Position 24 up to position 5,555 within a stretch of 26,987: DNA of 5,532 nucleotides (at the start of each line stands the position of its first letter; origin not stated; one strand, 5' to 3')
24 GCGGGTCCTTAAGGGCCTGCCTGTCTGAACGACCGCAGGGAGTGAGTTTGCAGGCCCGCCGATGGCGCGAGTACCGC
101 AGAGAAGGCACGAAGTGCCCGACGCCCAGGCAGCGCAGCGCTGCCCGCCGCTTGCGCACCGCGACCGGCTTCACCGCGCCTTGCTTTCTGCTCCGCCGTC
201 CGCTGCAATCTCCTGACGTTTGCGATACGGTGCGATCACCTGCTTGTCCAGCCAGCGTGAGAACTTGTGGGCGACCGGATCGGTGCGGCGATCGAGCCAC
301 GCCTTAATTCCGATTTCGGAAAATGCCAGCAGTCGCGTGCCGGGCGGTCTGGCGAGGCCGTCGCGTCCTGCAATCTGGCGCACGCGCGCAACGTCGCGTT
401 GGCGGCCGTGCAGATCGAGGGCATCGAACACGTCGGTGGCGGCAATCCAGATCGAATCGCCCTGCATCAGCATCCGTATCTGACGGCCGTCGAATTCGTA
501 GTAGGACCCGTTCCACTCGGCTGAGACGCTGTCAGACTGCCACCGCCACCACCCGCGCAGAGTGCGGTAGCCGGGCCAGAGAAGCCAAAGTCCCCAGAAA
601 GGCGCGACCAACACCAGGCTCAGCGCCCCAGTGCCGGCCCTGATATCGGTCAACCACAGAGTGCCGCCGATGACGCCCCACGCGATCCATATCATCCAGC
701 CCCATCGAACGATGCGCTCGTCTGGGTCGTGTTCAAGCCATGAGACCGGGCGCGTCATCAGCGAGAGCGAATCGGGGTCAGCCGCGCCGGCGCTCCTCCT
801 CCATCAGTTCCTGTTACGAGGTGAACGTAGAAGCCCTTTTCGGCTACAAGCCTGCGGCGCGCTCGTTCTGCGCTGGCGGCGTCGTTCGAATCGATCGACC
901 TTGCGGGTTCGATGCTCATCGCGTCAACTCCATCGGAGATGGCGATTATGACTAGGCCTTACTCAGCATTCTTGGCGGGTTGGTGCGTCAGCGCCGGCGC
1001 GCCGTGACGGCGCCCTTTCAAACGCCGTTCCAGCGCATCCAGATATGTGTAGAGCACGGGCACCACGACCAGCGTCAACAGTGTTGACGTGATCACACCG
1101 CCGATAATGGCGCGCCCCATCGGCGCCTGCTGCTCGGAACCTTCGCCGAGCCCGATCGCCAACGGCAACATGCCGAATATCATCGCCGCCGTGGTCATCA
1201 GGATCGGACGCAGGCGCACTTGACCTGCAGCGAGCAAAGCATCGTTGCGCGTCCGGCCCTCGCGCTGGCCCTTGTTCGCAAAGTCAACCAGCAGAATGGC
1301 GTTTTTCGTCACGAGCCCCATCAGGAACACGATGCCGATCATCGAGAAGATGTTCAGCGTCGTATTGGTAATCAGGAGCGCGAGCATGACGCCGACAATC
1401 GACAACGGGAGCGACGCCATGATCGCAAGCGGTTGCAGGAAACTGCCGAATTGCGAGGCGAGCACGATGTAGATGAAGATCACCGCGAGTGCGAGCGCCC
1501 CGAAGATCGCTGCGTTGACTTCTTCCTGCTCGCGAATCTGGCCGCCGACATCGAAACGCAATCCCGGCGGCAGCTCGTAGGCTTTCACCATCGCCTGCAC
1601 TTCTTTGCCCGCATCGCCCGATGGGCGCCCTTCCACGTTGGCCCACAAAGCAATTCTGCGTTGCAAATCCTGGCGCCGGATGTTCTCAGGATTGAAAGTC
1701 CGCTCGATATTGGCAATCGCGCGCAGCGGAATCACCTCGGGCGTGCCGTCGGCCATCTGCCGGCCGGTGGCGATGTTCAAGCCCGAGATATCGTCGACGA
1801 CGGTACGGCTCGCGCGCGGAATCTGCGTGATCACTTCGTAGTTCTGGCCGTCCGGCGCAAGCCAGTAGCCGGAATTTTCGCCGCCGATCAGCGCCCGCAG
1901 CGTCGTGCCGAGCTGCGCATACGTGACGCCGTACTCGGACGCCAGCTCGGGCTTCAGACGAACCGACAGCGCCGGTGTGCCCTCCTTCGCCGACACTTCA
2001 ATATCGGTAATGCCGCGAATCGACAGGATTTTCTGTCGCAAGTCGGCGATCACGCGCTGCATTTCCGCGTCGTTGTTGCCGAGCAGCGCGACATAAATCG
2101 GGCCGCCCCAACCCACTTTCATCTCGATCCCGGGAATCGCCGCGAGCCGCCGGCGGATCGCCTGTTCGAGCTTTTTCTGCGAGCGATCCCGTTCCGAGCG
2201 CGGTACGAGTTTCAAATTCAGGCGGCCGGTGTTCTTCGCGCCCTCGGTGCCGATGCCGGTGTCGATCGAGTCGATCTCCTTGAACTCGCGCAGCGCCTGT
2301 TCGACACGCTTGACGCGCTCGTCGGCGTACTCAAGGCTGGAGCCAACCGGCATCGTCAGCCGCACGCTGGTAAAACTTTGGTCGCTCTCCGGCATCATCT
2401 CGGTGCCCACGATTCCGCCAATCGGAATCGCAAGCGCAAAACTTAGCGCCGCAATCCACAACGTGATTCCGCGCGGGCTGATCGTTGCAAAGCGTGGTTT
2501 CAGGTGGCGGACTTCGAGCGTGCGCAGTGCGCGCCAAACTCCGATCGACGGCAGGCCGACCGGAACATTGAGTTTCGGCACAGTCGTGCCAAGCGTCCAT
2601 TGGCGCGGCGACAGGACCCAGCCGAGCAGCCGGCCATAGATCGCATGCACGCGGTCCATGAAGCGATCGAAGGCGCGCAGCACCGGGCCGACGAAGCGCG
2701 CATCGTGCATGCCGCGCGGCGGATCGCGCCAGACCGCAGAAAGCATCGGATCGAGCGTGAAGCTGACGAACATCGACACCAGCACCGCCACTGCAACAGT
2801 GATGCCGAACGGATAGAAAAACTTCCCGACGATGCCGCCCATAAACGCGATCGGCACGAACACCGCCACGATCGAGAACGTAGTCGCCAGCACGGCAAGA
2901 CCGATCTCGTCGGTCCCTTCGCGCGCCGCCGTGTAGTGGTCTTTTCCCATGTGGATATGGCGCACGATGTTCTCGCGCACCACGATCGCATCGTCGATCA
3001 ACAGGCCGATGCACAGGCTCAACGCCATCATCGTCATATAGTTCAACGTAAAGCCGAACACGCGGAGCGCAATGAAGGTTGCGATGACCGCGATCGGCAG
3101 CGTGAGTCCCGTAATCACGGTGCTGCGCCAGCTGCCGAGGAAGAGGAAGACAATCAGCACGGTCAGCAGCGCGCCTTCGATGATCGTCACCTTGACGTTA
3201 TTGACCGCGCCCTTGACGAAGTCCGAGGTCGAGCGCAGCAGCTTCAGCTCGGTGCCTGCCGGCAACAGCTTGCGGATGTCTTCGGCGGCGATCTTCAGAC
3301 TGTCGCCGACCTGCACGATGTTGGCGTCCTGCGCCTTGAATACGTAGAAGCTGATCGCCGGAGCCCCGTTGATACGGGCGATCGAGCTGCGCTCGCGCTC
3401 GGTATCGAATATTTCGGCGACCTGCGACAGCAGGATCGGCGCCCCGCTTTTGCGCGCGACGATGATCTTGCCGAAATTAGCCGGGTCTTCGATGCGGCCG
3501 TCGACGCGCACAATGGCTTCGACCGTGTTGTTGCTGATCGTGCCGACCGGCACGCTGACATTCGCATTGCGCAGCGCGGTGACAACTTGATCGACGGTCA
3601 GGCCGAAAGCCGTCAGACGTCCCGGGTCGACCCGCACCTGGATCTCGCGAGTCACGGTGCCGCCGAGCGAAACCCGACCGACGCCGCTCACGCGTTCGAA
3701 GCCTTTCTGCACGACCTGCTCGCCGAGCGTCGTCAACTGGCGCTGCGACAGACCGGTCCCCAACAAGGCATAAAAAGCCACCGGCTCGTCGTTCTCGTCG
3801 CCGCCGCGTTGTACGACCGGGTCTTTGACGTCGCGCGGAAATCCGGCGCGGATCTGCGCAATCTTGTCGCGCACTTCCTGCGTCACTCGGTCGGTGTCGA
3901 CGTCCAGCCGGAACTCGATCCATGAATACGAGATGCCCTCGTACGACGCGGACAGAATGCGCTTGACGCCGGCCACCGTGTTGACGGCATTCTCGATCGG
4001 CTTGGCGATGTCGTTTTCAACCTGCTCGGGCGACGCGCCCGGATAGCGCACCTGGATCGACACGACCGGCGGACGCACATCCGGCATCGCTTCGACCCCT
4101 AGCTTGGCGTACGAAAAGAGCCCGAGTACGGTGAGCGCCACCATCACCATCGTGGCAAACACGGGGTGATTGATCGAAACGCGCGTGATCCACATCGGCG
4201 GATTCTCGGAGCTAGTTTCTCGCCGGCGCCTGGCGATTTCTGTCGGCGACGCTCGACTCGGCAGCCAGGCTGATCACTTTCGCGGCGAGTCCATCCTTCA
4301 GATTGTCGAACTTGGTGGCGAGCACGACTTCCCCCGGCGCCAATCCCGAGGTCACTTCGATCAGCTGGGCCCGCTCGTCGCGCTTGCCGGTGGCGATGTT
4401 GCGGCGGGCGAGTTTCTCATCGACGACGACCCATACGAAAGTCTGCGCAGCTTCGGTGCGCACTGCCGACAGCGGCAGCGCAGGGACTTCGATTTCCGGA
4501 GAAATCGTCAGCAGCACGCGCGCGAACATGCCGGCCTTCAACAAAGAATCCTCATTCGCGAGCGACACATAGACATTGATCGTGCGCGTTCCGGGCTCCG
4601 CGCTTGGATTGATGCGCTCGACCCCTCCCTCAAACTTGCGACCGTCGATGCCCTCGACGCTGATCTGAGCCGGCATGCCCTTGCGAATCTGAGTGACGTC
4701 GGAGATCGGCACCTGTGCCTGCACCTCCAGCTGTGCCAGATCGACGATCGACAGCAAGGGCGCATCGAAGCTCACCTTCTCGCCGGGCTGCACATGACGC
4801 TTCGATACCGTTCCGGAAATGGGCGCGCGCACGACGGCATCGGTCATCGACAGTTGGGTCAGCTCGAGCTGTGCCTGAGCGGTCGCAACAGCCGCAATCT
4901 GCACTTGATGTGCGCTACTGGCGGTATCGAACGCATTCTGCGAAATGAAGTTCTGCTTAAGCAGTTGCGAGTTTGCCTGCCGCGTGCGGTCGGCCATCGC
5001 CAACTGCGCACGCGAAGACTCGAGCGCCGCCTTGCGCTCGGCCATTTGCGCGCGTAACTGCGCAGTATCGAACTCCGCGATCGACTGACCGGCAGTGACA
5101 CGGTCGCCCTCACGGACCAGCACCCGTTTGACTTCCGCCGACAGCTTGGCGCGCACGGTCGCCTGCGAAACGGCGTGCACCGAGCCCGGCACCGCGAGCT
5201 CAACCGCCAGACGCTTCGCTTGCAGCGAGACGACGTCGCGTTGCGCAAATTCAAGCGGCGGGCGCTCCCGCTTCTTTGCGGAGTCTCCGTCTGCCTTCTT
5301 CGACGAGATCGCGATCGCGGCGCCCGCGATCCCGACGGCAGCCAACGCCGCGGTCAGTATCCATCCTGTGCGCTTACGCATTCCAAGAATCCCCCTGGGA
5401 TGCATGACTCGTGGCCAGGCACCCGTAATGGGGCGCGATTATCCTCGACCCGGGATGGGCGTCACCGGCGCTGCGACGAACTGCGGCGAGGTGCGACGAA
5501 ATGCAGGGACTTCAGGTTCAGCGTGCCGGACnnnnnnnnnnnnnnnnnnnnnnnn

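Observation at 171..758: Membrane-anchored BRO-N protein at the end of an RND efflux operon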

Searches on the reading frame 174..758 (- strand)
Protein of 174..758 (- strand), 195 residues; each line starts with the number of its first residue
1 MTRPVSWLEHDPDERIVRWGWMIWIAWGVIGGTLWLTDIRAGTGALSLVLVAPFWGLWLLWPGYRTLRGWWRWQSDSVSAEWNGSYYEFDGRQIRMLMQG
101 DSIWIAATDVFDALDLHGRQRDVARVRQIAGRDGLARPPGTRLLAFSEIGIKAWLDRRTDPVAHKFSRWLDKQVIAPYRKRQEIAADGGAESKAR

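Call 6: search_protein_families(library=pfam, proteins=[window:174-758:-], max_evalue=1)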
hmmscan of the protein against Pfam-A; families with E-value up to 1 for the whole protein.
window:174-758:- (195 aa): 2 families
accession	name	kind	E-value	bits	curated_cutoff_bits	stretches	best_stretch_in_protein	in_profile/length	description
PF02498.22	Bro-N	-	0.012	16.7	25.6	1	94-175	2-95/96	BRO family, N-terminal domain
PF07125.16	DUF1378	-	0.14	12.7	25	1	57-81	18-42/59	Protein of unknown function (DUF1378)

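Call 7: search_protein_families(library=phrogs, proteins=[window:174-758:-], max_evalue=10)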
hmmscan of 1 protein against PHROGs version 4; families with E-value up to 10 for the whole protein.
window:174-758:- (195 aa): 9 families
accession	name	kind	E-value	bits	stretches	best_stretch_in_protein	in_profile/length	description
phrog_2593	-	transcription regulation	5.3e-07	30.6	1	88-191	26-140/255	anti-repressor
phrog_245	-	transcription regulation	0.00026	21.6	1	84-123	41-80/319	anti-repressor Ant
phrog_9976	-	transcription regulation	0.0044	17.9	1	87-174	4-94/188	anti-repressor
phrog_2977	-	transcription regulation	0.0058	17.4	1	86-117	66-97/150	anti-repressor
phrog_2011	-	transcription regulation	0.013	16.3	1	87-179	7-111/275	anti-repressor Ant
phrog_2899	-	transcription regulation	0.051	14.2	1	88-126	11-50/263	anti-repressor Ant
phrog_463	-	transcription regulation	0.063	13.8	1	91-180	12-106/250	anti-repressor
phrog_130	-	transcription regulation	0.085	12.8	1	85-171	161-251/480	anti-repressor Ant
phrog_494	-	unknown function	0.14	13.3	1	57-81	18-42/59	-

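Call 8: search_protein_families(library=ncbifam, proteins=[window:174-758:-], max_evalue=0.01)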
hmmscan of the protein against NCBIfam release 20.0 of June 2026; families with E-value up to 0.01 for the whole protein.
window:174-758:- (195 aa): 0 families

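Call 9: find_homologous_proteins(query=window:174-758:-)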
Query window:174-758:- (195 aa): 166 proteins with E <= 0.001 among 511 candidates; the best 120 are listed. Only proteins of 107 to 342 residues were searched: fused or split forms outside these lengths cannot appear, so this answer is no evidence that the protein stands alone or is whole; lengths 'longer' or 'shorter' looks for them.
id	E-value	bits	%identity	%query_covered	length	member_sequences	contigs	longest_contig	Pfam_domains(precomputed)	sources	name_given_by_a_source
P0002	1.5e-112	392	88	99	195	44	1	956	-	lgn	-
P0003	2.4e-104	365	84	97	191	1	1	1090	-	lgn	-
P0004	2.7e-104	365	81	99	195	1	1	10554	-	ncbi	-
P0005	1.2e-103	363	80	99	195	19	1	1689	-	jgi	jgi:hypothetical protein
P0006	8.1e-101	354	81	99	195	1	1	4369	-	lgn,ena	-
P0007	8.9e-98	344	77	99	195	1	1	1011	-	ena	-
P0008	3.5e-97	342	78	98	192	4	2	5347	-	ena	-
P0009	4.9e-97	341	80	96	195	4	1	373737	-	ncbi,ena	-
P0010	9.7e-97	340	78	99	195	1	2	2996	-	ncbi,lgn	-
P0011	1.1e-96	340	80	97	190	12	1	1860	-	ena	-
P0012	1.5e-96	340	79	99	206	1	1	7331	-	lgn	-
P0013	1.6e-96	340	78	96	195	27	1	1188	-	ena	-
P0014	1.7e-96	340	80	97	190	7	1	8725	-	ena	-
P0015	1.8e-96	340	77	99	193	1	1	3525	-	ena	-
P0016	3.1e-96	339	76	98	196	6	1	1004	-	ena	-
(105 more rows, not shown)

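Call 53: find_encoding_contigs(protein=P0009, max_places=2, flank=10000)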
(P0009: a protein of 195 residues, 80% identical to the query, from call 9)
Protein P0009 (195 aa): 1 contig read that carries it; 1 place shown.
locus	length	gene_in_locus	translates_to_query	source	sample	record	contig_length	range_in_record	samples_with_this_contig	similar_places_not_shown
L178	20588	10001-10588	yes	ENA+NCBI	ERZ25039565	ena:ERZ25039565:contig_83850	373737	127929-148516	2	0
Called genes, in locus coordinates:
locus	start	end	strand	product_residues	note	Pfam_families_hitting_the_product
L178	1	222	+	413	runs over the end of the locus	PF04055:Radical_SAM, PF06969:HemN_C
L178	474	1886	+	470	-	PF03951:Gln-synt_N, PF00120:Gln-synt_C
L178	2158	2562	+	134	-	-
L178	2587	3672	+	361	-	PF00989:PAS (faint), PF00512:HisKA, PF02518:HATPase_c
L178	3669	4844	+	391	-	PF00072:Response_reg, PF00158:Sigma54_activat, PF14532:Sigma54_activ_2, PF07724:AAA_2 (faint), PF07728:AAA_5, PF25601:AAA_lid_14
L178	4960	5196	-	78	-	-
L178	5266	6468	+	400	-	PF25919:BSH_CusB (faint), PF25917:BSH_RND, PF25973:BSH_CzcB (weak), PF25944:Beta-barrel_RND (weak), PF25954:Beta-barrel_RND_2, PF25975:CzcB_C (weak), PF25989:YknX_C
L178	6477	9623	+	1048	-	PF00873:ACR_tran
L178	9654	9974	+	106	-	PF13239:2TM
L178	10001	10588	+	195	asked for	-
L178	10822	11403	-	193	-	PF00462:Glutaredoxin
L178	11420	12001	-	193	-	PF13511:DUF4124, PF00462:Glutaredoxin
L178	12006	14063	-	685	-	PF19310:TOP_N, PF01432:Peptidase_M3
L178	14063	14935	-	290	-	PF00763:THF_DHG_CYH, PF02882:THF_DHG_CYH_C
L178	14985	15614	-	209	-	PF00072:Response_reg, PF08281:Sigma70_r4_2 (weak), PF00196:GerE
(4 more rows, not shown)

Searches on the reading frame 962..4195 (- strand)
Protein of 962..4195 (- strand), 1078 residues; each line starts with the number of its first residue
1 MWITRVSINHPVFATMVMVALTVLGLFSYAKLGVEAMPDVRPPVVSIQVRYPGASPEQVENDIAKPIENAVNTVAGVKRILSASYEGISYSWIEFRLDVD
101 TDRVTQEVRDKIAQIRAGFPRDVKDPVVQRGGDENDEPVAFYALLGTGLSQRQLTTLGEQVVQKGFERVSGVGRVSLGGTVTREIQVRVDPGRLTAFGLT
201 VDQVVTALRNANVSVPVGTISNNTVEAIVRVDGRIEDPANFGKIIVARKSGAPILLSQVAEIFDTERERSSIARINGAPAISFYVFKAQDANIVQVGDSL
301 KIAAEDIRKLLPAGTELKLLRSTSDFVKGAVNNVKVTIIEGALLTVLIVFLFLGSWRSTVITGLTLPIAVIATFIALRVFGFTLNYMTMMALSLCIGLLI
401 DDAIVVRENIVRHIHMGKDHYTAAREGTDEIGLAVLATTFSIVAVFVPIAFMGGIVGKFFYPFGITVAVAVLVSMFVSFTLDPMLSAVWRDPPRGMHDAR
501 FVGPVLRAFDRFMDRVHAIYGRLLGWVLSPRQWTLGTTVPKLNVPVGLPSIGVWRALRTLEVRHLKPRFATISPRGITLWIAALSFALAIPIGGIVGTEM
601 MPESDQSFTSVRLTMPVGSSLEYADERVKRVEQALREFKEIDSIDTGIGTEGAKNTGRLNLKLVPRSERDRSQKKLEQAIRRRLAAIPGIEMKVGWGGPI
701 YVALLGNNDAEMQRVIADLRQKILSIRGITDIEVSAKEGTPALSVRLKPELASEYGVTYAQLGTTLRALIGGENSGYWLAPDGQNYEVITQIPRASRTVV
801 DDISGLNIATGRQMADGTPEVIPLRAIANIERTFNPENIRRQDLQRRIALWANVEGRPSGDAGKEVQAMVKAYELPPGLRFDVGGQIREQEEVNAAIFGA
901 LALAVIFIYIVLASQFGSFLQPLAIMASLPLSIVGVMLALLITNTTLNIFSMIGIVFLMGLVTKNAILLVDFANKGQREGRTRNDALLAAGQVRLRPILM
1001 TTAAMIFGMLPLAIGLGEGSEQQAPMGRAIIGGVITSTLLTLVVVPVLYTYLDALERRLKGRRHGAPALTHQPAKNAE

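Call 6: search_protein_families(library=pfam, proteins=[window:962-4195:-], max_evalue=1)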
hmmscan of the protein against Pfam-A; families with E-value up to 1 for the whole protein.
window:962-4195:- (1078 aa): 4 families
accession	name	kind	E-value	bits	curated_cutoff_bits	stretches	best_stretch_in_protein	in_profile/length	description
PF00873.25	ACR_tran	-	1.1e-248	828.2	28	2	4-538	2-534/1021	AcrB/AcrD/AcrF family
PF03176.21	MMPL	-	1.1e-08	34.9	20.5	2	860-1053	104-303/333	MMPL family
PF21175.2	RecR_C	-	0.0071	16.2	22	1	615-626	2-13/24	RecR, C-terminal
PF02355.23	SecD_SecF_C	-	0.12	12.2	20.5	1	339-480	37-181/189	Protein export membrane protein SecD/SecF, C-terminal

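Call 8: search_protein_families(library=ncbifam, proteins=[window:962-4195:-], max_evalue=0.01)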
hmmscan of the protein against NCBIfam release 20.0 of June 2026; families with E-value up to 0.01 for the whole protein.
window:962-4195:- (1078 aa): 19 families
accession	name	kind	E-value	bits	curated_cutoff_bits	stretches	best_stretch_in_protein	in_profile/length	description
NF033617.1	RND_permease_2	subfamily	1.4e-242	807.8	1250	2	4-539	1-531/1009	multidrug efflux RND transporter permease subunit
NF000282.2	RND_permease_1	subfamily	8e-176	586.8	1250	2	6-530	3-536/1029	multidrug efflux RND transporter permease subunit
NF007905.0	PRK10614.1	equivalog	1.4e-152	509.7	1774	2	6-537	6-532/1025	multidrug efflux RND transporter permease subunit MdtC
TIGR00915.1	2A0602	subfamily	1.7e-152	509.6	940.35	2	6-536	4-543/1050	efflux RND transporter permease subunit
NF007798.0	PRK10503.1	equivalog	4.9e-151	504.5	1584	2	5-544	14-549/1040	MdtB/MuxB family multidrug efflux RND transporter permease subunit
NF007133.0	PRK09579.1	equivalog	3.3e-145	485.1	1763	2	1-532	1-525/1017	multidrug efflux RND transporter permease subunit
TIGR00914.1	2A0601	subfamily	5e-127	425.1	701.45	2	2-489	4-506/1051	CusA/CzcA family heavy metal efflux RND transporter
NF007131.0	PRK09577.1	equivalog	1.4e-117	393.9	1768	2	4-528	2-540/1045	multidrug efflux RND transporter permease subunit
NF007842.1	PRK10555.1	equivalog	2.2e-111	373.4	1854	2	7-524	5-534/1036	multidrug efflux RND transporter permease AcrD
NF000037.1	RND_perm_OqxB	exception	1.6e-106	357.3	2200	2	3-531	3-546/1050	multidrug efflux RND transporter permease subunit OqxB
NF011706.2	PRK15127.1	equivalog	1.4e-94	317.9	2150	2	7-521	5-528/1049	multidrug efflux RND transporter permease subunit AcrB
TIGR00916.1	2A0604s01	subfamily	4e-12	46.2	148.6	2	342-474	97-230/231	SecD/SecF family protein translocase subunit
TIGR00921.1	2A067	subfamily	3.3e-10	38.7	351.9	2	877-1059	170-353/733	hydrophobe/amphiphile efflux-3 (HAE3) family transporter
NF046001.1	SecDF_plasm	equivalog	2.2e-06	26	500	1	337-482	687-835/878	protein translocase subunit SecDF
TIGR03480.1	HpnN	hypoth_equivalog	3.6e-06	25.3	751.85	1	331-516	268-447/862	hopanoid biosynthesis associated RND transporter like protein HpnN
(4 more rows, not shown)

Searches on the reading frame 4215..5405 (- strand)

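Call 6: search_protein_families(library=pfam, proteins=[window:4215-5405:-], max_evalue=1)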
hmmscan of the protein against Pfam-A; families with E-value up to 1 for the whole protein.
window:4215-5405:- (397 aa): 10 families
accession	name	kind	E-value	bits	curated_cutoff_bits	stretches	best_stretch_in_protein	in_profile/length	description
PF16576.10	HlyD_D23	-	6.2e-33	114.3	30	1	69-295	5-214/214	Barrel-sandwich domain of CusB or HlyD membrane-fusion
PF13437.12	HlyD_3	-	4.8e-22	79.1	22.2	1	191-292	1-106/106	HlyD family secretion protein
PF13533.13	Biotin_lipoyl_2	-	2.8e-06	27.5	29.8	1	83-113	2-32/32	Biotin-lipoyl like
PF00364.28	Biotin_lipoyl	-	1.2e-05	25.5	22.1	1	92-112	16-36/73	Biotin-requiring enzyme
PF00358.26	PTS_EIIA_1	-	0.0018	18.4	27.2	1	88-122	79-113/127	phosphoenolpyruvate-dependent sugar phosphotransferase system, EIIA 1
PF13375.12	RnfC_N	-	0.0052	17.2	25.6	1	94-114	43-63/101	RnfC Barrel sandwich hybrid domain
PF01551.29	Peptidase_M23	-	0.019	15.6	28.7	1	89-114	49-74/96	Peptidase family M23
PF11570.13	E2R135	-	0.13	13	21.4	0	96-173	6-82/136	Coiled-coil receptor-binding R-domain of colicin E2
PF10045.14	DUF2280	-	0.13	12.9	24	1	107-186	14-90/103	Uncharacterized conserved protein (DUF2280)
PF13649.12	Methyltransf_25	-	0.96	10.6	27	0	14-100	9-97/97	Methyltransferase domain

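Call 8: search_protein_families(library=ncbifam, proteins=[window:4215-5405:-], max_evalue=0.01)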
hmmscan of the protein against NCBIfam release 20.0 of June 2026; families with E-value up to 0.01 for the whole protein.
window:4215-5405:- (397 aa): 30 families (the best 25 are shown)
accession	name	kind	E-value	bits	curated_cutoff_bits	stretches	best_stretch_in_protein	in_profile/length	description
TIGR01730.1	RND_mfp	subfamily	5.1e-69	232.7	94.9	1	58-377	3-321/322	efflux RND transporter periplasmic adaptor subunit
TIGR00999.1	8a0102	subfamily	2.8e-43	148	319.3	1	100-363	1-264/271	CzcB/NccB family metal efflux transporter periplasmic adaptor subunit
NF008589.1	PRK11556.1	equivalog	1e-26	93.8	391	1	56-379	59-389/392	MdtA/MuxA family multidrug efflux RND transporter periplasmic adaptor subunit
NF008606.0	PRK11578.1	equivalog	2.1e-26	92.9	342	1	59-365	39-364/371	macrolide transporter subunit MacA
NF033138.2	RND-peri-MexC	equivalog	1.3e-23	83.8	625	1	20-373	3-367/375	MexC family multidrug efflux RND transporter periplasmic adaptor subunit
NF045904.1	RND-peri-MexE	equivalog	2.2e-22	79.5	714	1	73-392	55-385/390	multidrug efflux RND transporter periplasmic adaptor subunit MexE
NF007132.1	PRK09578.1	equivalog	8.9e-22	77.4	512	1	35-390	19-388/396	MexX/AxyX family multidrug efflux RND transporter periplasmic adaptor subunit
NF000272.2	OqxA_adapt_sub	exception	1e-20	74.1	835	2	242-367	244-368/391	multidrug efflux RND transporter periplasmic adaptor subunit OqxA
NF045680.1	DiMtlExpIhpB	equivalog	3.8e-20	72.1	450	1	178-364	127-309/326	divalent metal ion exporter adaptor subunit IhpB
TIGR00998.1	8a0101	subfamily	1e-19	70.7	390.8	1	171-268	186-284/334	EmrA/EmrK family multidrug efflux transporter periplasmic adaptor subunit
NF011604.1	PRK15030.1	equivalog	2.9e-18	66.1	765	1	52-385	36-383/397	multidrug efflux RND transporter periplasmic adaptor subunit AcrA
NF007362.0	PRK09859.1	equivalog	8.3e-18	64.7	738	1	55-386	35-380/385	multidrug transporter subunit MdtE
TIGR02971.1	heterocyst_DevB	subfamily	9e-16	58.2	129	2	124-266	140-279/327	ABC exporter membrane fusion protein, DevB family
NF007850.1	PRK10559.1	equivalog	8.1e-14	51.4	400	1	87-287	46-243/303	p-hydroxybenzoic acid efflux pump subunit AaeA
NF002939.0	PRK03598.1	equivalog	3.7e-13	49.4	393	3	171-276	186-291/332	secretion protein HlyD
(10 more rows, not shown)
